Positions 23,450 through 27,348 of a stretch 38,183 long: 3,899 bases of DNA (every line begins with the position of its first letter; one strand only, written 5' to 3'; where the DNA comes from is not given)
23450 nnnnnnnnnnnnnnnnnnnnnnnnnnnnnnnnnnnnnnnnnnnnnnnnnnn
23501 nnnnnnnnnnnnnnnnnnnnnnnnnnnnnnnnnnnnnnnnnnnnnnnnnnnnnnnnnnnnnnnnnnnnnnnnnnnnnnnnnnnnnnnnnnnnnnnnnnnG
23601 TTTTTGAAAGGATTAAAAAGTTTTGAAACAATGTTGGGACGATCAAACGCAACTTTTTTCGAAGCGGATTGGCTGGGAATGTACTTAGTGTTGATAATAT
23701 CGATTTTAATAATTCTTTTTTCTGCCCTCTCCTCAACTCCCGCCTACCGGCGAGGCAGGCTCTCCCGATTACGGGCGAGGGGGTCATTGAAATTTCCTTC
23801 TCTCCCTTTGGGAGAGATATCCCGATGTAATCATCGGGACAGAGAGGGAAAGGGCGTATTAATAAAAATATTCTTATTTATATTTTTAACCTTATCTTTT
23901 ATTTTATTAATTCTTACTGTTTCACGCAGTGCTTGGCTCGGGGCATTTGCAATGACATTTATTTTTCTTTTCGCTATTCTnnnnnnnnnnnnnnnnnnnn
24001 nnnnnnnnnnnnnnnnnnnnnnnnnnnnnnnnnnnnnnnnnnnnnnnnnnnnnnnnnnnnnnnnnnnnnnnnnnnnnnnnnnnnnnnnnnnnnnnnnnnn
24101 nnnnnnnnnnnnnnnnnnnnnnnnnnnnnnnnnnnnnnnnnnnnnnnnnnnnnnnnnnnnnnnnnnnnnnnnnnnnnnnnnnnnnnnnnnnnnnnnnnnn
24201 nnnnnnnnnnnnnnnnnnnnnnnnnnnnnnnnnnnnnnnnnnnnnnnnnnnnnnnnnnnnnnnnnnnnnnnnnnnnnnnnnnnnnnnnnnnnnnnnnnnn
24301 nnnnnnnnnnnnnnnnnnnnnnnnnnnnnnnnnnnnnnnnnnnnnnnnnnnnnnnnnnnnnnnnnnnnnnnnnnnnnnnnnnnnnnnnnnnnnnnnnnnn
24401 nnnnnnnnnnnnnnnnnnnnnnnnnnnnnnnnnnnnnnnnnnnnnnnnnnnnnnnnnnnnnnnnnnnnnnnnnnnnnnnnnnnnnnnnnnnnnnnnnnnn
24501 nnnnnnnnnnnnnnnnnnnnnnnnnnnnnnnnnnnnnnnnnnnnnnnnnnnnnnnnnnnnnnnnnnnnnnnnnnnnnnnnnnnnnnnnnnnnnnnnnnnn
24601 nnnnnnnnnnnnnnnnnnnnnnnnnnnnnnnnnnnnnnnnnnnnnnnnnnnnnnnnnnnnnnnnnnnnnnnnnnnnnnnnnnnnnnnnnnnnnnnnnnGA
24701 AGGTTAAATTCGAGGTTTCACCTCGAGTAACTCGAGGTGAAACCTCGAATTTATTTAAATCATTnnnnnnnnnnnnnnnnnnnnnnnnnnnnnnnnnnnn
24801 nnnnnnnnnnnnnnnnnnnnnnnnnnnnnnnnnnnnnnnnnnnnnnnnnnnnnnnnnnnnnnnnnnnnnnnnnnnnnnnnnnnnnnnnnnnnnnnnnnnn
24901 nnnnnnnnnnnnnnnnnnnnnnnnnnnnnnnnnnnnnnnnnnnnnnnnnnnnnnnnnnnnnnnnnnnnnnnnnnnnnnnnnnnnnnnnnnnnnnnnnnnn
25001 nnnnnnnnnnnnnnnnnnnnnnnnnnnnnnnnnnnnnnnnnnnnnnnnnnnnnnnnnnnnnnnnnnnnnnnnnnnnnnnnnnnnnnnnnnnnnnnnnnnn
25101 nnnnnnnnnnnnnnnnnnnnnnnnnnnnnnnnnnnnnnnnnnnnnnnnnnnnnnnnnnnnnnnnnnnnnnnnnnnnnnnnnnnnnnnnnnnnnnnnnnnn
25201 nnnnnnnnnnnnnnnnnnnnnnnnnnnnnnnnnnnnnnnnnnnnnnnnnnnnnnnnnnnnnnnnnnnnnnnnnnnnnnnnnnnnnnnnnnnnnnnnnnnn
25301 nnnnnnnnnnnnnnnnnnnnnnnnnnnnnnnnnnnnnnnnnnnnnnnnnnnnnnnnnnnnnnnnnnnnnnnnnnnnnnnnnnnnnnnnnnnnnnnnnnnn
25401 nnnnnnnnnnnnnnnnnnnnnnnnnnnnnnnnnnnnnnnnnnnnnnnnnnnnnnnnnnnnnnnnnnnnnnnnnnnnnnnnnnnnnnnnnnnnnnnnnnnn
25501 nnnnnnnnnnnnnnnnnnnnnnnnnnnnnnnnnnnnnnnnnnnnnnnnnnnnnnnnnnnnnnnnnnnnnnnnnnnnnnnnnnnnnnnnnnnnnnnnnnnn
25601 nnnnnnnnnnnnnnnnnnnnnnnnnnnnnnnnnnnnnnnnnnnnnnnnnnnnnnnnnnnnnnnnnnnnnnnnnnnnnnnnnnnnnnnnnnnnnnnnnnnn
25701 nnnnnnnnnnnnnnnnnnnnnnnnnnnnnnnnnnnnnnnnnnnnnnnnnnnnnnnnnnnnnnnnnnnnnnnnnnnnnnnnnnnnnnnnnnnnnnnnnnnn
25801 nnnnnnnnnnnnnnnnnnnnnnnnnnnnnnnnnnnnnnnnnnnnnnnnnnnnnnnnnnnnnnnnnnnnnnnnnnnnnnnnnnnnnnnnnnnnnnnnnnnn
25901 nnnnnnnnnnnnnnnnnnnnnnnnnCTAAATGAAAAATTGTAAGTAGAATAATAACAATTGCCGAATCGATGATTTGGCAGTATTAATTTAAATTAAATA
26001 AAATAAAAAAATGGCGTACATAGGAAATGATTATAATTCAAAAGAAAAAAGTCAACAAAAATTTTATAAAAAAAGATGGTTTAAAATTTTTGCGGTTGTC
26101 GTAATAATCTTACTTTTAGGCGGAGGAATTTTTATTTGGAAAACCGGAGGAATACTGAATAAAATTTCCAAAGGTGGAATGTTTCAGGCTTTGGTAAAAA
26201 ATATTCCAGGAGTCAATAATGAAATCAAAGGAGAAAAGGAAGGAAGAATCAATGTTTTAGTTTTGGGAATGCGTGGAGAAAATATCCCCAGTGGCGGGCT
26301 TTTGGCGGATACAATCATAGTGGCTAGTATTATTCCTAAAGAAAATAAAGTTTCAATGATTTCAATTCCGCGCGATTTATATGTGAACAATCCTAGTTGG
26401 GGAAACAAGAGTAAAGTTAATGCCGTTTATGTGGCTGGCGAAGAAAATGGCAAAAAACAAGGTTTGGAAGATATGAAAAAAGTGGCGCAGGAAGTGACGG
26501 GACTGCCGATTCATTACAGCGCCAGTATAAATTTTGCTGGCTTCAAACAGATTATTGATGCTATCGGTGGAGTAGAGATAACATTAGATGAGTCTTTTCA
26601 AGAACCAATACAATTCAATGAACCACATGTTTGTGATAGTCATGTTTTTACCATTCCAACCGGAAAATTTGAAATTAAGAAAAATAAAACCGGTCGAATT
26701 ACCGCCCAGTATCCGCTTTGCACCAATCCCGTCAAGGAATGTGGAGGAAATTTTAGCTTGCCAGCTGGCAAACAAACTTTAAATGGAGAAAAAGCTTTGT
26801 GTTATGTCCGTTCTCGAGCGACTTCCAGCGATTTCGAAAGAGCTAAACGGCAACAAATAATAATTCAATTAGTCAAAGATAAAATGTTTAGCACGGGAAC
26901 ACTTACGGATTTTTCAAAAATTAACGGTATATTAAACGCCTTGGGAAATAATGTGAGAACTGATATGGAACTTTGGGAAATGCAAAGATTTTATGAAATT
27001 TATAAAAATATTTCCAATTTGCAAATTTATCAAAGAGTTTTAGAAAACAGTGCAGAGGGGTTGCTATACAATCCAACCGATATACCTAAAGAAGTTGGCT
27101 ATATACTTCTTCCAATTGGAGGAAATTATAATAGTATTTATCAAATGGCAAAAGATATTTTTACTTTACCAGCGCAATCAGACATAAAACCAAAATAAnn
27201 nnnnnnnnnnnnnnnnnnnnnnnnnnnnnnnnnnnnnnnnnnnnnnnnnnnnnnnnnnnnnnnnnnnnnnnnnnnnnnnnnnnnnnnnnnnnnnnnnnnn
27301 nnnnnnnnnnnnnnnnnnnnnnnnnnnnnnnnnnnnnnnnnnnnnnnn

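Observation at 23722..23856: GC-rich multi-hairpin block of about 135 nt translated inside an O-antigen-ligase-like membrane protein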

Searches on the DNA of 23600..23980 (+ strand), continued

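Call 63: search_with_rna_model(model_id=R1, sources=[L005, L006, L007, L008, L009, L010, L011, L012, L013, L014, L015, L016, L017, L018, L019, L020, L021, L022, L023, L024, L025, L026, L027, L028, L029, L030, L031, L032, L033, L034, L035, L036, L037, L038, L039, L040, L041, L042, L043, L044, L045, L046, L047, L048, L049, L050, L051, L052, L053, L054, L055, L056, L057, L058, L059, L060, L061, L062, L063, L064, L065, L066, L067, L068, L069, L070, L071, L072, L073, L074, L075, L076, L077, L078, L079, L080, L081, L082, L083, L084, L085, L086, L087, L088, L089, L090, L091, L092, L093, L094, L095, L096, L097, L098, L099, L100, L101, L102, L103, L104], max_evalue=0.01, make_alignment=false)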
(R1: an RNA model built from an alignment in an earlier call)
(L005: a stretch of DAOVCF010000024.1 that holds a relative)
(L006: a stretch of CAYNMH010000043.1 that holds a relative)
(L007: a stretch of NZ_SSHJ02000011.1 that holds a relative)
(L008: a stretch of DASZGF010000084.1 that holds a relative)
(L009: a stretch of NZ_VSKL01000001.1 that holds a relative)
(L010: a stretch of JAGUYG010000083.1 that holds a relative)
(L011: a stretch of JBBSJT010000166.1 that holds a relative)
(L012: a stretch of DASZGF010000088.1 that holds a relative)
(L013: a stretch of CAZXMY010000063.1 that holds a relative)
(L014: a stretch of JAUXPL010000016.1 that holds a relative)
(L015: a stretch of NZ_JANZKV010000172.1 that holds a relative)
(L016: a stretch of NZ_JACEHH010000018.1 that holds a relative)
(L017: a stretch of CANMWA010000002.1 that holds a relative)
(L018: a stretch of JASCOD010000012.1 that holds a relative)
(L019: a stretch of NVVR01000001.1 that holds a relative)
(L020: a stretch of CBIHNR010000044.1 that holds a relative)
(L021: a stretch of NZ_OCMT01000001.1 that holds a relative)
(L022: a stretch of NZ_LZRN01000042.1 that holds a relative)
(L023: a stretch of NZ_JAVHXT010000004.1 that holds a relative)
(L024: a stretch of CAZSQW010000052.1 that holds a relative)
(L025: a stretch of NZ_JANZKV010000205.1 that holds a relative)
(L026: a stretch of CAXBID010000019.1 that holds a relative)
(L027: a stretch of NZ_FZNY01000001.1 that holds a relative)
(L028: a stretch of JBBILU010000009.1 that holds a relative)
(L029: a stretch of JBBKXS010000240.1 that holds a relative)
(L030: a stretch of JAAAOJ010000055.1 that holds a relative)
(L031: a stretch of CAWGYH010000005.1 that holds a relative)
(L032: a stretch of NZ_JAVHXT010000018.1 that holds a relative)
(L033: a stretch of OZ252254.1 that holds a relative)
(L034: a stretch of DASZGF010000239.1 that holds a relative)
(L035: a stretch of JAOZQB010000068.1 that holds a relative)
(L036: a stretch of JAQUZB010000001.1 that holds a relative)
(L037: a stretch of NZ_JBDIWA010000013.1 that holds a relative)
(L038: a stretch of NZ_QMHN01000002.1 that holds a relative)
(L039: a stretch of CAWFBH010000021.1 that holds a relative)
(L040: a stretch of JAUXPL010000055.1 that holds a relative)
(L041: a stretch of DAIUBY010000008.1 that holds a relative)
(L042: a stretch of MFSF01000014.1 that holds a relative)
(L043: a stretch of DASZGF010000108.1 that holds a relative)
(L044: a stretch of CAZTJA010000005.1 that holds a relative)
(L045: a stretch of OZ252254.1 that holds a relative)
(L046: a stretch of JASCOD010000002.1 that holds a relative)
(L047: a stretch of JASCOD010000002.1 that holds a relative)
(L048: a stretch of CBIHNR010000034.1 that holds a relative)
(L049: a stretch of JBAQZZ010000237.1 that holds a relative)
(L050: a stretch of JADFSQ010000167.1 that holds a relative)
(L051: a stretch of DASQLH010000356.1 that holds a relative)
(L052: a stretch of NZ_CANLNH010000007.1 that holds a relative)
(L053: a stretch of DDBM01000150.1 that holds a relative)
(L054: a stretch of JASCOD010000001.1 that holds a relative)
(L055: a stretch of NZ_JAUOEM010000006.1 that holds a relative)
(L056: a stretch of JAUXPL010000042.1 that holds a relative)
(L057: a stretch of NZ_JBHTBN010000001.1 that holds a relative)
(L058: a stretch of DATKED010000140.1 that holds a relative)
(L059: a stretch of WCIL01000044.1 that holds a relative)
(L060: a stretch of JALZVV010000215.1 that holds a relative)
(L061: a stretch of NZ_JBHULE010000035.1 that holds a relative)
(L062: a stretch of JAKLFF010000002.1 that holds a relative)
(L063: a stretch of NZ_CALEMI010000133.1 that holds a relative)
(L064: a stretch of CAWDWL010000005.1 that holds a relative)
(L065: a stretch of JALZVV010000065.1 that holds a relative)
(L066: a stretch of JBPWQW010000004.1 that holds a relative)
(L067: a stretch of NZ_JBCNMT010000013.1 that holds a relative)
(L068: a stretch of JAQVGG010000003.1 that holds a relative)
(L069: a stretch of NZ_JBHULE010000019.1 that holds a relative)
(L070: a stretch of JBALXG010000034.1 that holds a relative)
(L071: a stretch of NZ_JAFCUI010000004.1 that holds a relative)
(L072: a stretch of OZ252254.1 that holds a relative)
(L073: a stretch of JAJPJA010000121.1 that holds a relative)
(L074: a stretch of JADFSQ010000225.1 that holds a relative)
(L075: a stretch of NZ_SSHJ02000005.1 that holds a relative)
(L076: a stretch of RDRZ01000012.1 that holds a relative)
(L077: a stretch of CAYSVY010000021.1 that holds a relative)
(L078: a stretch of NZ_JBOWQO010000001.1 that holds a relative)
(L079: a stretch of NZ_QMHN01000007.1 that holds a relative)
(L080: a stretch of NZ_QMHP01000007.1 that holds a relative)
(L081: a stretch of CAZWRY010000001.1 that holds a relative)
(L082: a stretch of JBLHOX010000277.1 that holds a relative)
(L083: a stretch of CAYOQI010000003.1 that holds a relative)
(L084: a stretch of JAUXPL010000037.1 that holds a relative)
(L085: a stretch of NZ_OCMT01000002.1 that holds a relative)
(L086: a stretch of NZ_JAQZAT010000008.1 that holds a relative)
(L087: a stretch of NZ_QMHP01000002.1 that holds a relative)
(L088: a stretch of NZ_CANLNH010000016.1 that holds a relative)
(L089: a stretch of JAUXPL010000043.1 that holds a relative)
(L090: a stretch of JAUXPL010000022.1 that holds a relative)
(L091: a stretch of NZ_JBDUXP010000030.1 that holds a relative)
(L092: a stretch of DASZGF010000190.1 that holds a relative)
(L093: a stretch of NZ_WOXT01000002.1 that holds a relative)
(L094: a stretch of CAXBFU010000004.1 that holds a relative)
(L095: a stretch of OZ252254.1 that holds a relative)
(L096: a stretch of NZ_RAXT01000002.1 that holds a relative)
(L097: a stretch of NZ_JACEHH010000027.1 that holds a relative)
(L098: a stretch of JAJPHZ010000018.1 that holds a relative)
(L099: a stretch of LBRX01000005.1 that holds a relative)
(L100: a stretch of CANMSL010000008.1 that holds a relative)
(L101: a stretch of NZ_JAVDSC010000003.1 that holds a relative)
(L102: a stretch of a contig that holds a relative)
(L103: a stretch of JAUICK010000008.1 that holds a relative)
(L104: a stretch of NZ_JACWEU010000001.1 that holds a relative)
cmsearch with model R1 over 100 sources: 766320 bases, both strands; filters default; matches with E-value up to 0.01: 164.
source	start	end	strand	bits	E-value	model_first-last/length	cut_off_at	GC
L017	7650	7694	+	66.3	4e-16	1-46/46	no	0.47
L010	5737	5781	+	66.1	4.6e-16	1-46/46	no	0.49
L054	3150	3194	+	65.9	5.2e-16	1-46/46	no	0.53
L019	6213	6257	+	65.9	5.5e-16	1-46/46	no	0.51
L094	366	411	+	65.8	5.7e-16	1-46/46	no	0.52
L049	64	108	-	65.8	5.8e-16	1-46/46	no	0.49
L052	6904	6948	-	65.8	5.8e-16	1-46/46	no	0.49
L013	246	290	-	65.7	6e-16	1-46/46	no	0.49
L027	3120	3164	-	65.7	6e-16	1-46/46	no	0.49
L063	1483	1527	+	65.7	6.3e-16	1-46/46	no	0.53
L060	4836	4880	-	65.3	7.9e-16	1-46/46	no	0.51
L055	2480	2526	+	65.3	8.1e-16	1-46/46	no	0.47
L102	6496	6540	+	65.2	8.6e-16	1-46/46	no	0.53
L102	6263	6307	+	65.2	8.8e-16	1-46/46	no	0.56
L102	6723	6767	+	65.2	8.8e-16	1-46/46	no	0.56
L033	2416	2460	-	64.3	1.5e-15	1-46/46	no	0.58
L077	4521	4565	-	64.2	1.7e-15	1-46/46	no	0.51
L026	7804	7850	+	64.2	1.7e-15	1-46/46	no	0.47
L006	4911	4955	+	63.6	2.4e-15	1-46/46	no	0.58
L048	5774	5817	-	63.5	2.7e-15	1-46/46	no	0.57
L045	2374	2419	+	63.4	2.8e-15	1-46/46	no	0.57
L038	5765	5809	-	63.3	3.1e-15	1-46/46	no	0.58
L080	6207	6249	-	63.2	3.3e-15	1-46/46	no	0.51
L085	2679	2721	-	63.1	3.3e-15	1-46/46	no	0.53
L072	6448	6490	+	63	3.6e-15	1-46/46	no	0.53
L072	6742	6784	+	63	3.6e-15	1-46/46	no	0.53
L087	5237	5279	+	63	3.7e-15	1-46/46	no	0.56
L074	866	912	+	62.9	4e-15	1-46/46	no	0.47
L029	4469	4515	-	62.2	6.3e-15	1-46/46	no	0.49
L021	7165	7207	+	62.1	6.6e-15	1-46/46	no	0.53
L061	5777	5827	+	62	7.2e-15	1-46/46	no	0.55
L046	6471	6513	-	61.7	8.7e-15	1-46/46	no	0.53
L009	3519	3563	-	61.7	8.9e-15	1-46/46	no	0.53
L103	3175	3221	-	61.6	9.1e-15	1-46/46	no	0.51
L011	59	101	+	61.6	9.3e-15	1-46/46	no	0.53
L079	7183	7225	+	61.5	9.6e-15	1-46/46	no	0.53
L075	1825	1867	-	61.5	9.6e-15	1-46/46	no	0.53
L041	5941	5987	-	61.3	1.2e-14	1-46/46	no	0.49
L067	7705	7747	+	60.9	1.5e-14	1-46/46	no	0.56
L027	3589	3633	-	60.7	1.7e-14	1-46/46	no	0.53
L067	7652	7696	-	60.5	1.9e-14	1-46/46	no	0.58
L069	6441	6491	-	60.4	2.1e-14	1-46/46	no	0.57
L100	5599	5649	-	60.4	2.1e-14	1-46/46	no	0.57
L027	4666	4710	-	60.3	2.2e-14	1-46/46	no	0.56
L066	2101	2145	+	60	2.7e-14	1-46/46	no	0.51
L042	623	678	-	59.8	3.2e-14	1-46/46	no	0.55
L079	7130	7174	-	59.7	3.2e-14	1-46/46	no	0.58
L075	7270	7314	-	59.6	3.6e-14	1-46/46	no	0.58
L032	182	224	-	59.4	4e-14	1-46/46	no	0.49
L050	2300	2344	+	59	5.3e-14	1-46/46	no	0.51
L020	6759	6801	+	58.9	5.6e-14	1-46/46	no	0.56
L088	6091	6135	+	58.9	5.7e-14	1-46/46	no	0.47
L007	4329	4371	-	58.6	6.7e-14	1-46/46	no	0.53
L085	2730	2774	+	58.5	7.1e-14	1-46/46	no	0.51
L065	1692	1742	+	58.4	7.6e-14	1-46/46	no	0.55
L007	4393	4437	+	58.4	7.9e-14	1-46/46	no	0.58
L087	5000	5042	+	58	1e-13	1-46/46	no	0.58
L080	6257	6301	+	57.6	1.3e-13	1-46/46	no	0.6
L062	1622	1674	+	57.3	1.6e-13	1-46/46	no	0.6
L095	2210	2254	-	57.2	1.7e-13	1-46/46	no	0.51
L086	939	981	-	57.2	1.8e-13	1-46/46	no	0.56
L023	7090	7134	+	56.6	2.5e-13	1-46/46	no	0.56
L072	7209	7253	+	56.5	2.8e-13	1-46/46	no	0.6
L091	2094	2138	-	56.3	3.1e-13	1-46/46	no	0.47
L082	4528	4572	-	55.2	6.4e-13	1-46/46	no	0.47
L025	1199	1257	+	55.2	6.4e-13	1-46/46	no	0.56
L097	957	1015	+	55.2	6.5e-13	1-46/46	no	0.56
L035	195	239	+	55.1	6.9e-13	1-46/46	no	0.56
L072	6976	7017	+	54.7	9.1e-13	1-46/46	no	0.55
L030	249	312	+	54.6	9.4e-13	1-46/46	no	0.62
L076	6664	6706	-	54.4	1.1e-12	1-46/46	no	0.53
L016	356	414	-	54.3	1.2e-12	1-46/46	no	0.59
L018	5719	5766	-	54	1.4e-12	1-46/46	no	0.44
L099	4632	4681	-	53.8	1.6e-12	1-46/46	no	0.52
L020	6869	6912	-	53.6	1.9e-12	1-46/46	no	0.55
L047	685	727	+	53.5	1.9e-12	1-46/46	no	0.51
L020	3450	3492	+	52.2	4.6e-12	1-46/46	no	0.6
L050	1140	1184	-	51.2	8.9e-12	1-46/46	no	0.49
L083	3332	3381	-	50.4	1.5e-11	1-46/46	no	0.54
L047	630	674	-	50.3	1.6e-11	1-46/46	no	0.53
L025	630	688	+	50.2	1.8e-11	1-46/46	no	0.58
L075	7346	7388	+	50.1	1.9e-11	1-46/46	no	0.56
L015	2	58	+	50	2e-11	3-46/46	no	0.56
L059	5624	5682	+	49.8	2.4e-11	1-46/46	no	0.54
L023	7025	7067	-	48.3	6.5e-11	1-46/46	no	0.49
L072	6827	6873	-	47.7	9e-11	1-46/46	no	0.53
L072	7060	7106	-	47.7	9e-11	1-46/46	no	0.53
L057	2558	2593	-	47.3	1.2e-10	1-46/46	no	0.47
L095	2262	2305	+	46.8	1.7e-10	1-46/46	no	0.55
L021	7108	7154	-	46.4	2.2e-10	1-46/46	no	0.57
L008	6025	6061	-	45.5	4e-10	1-46/46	no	0.49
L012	3344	3380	+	45.5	4e-10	1-46/46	no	0.49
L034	397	433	+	45.5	4e-10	1-46/46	no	0.49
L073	757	793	+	45.5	4e-10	1-46/46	no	0.49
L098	4896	4932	+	45.5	4e-10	1-46/46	no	0.49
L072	6535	6581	-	45.3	4.4e-10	1-46/46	no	0.55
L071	383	420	-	45.1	5.1e-10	1-46/46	no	0.45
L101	1773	1810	-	45.1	5.1e-10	1-46/46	no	0.45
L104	2993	3030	-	45.1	5.1e-10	1-46/46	no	0.45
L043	2646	2682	+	45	5.7e-10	1-46/46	no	0.51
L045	2172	2219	-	44.2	9.3e-10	1-46/46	no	0.56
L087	5473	5517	+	44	1.1e-09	1-46/46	no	0.6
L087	5325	5371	-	43.9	1.1e-09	1-46/46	no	0.57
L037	369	405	-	43.5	1.6e-09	1-46/46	no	0.54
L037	6480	6516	-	43.5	1.6e-09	1-46/46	no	0.54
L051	300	347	-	43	2e-09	1-46/46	no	0.6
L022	664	710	+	42.9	2.3e-09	1-46/46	no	0.51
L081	7321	7360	+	42.7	2.5e-09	1-46/46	no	0.57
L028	1787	1822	+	41.4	6e-09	1-46/46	no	0.5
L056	6127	6162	+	41.4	6e-09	1-46/46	no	0.5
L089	547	582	-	41.3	6.6e-09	1-46/46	no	0.5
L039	337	373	-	41.1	7.5e-09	1-46/46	no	0.49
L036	6808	6843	-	41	7.7e-09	1-46/46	no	0.47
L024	5720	5755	+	40.2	1.3e-08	1-46/46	no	0.47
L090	2729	2764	+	39.7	1.9e-08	1-46/46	no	0.53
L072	6245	6291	-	39.6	2e-08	1-46/46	no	0.55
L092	2291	2327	+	39.5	2.1e-08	1-46/46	no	0.49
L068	5430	5465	+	39.4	2.2e-08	1-46/46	no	0.53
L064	2893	2996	-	39.4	2.3e-08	1-46/46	no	0.59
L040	1865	1900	+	39.3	2.5e-08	1-46/46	no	0.53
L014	6564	6599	+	39.3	2.5e-08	1-46/46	no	0.53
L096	3975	4010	+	39.2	2.5e-08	1-46/46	no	0.5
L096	4017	4052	+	39.2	2.5e-08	1-46/46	no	0.5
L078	2771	2808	+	39.2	2.7e-08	1-46/46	no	0.45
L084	799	834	-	39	2.9e-08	1-46/46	no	0.53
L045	2305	2351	-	38.5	4.1e-08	1-46/46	no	0.6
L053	2949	2986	-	38.4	4.5e-08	1-46/46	no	0.55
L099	4569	4616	-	38.3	4.6e-08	1-46/46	no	0.48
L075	1876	1919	+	38.3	4.8e-08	1-46/46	no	0.66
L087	5088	5134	-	38.2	5.2e-08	1-46/46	no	0.6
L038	5833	5875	+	37.9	6.2e-08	1-46/46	no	0.56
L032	233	275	+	36.8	1.3e-07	1-46/46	no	0.53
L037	6513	6548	+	36.7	1.4e-07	1-46/46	no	0.56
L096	4059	4094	+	36.5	1.6e-07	1-46/46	no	0.53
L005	5833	5872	+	35.5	3.1e-07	1-46/46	no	0.52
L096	4142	4177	+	35.2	3.8e-07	1-46/46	no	0.53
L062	499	552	-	35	4.2e-07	1-46/46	no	0.65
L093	5256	5347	-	34.5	6e-07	1-46/46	no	0.63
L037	1773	1808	+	34.1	7.9e-07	1-46/46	no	0.61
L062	1711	1762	-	32.9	1.7e-06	1-46/46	no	0.56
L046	6532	6573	+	32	3e-06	1-46/46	no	0.6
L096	4184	4219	+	30.1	1.1e-05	1-46/46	no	0.5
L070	7719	7750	+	29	2.3e-05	1-46/46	no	0.47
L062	6180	6229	-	28.8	2.5e-05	1-46/46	no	0.7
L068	6683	6741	+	28.6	2.9e-05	1-46/46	no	0.32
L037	1389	1425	-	28.4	3.3e-05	1-46/46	no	0.62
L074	2951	3010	+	28.2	3.8e-05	1-46/46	no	0.48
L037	437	472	+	27.4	6.5e-05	1-46/46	no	0.64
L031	4552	4570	+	27.3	6.7e-05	5-23/46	no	0.53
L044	1553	1571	-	27.3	6.7e-05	5-23/46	no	0.53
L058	2068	2086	+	27.3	6.7e-05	5-23/46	no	0.53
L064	2417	2472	+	26.8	9.5e-05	1-46/46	no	0.75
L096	4226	4257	+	25.5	0.00022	1-46/46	no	0.47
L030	330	403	-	24.8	0.00036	1-46/46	no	0.7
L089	601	638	+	24.6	0.00041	1-46/46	no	0.61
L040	1809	1846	-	24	0.0006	1-46/46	no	0.63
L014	6523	6539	-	23.5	0.00088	6-22/46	no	0.59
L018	5788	5886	+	23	0.0012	1-46/46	no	0.47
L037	6291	6327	-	22.7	0.0015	1-46/46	no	0.68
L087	4874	4892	+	22.3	0.0019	5-23/46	no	0.58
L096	4101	4135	+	21.7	0.0029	1-46/46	no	0.46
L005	5803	5859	-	21.6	0.003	1-46/46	no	0.58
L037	4398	4433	+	21.6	0.0031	1-46/46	no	0.56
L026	1404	1449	-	20.1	0.0084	1-46/46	no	0.48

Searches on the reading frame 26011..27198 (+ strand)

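Call 12: search_protein_families(library=pfam, proteins=[window:26011-27198:+])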
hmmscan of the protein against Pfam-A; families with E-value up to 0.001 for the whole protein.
window:26011-27198:+ (395 aa): 1 family
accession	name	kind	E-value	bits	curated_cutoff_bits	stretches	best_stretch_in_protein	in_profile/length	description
PF03816.19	LytR_cpsA_psr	-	2.8e-32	112.4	24.6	1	99-292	2-148/150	LytR_cpsA_psr family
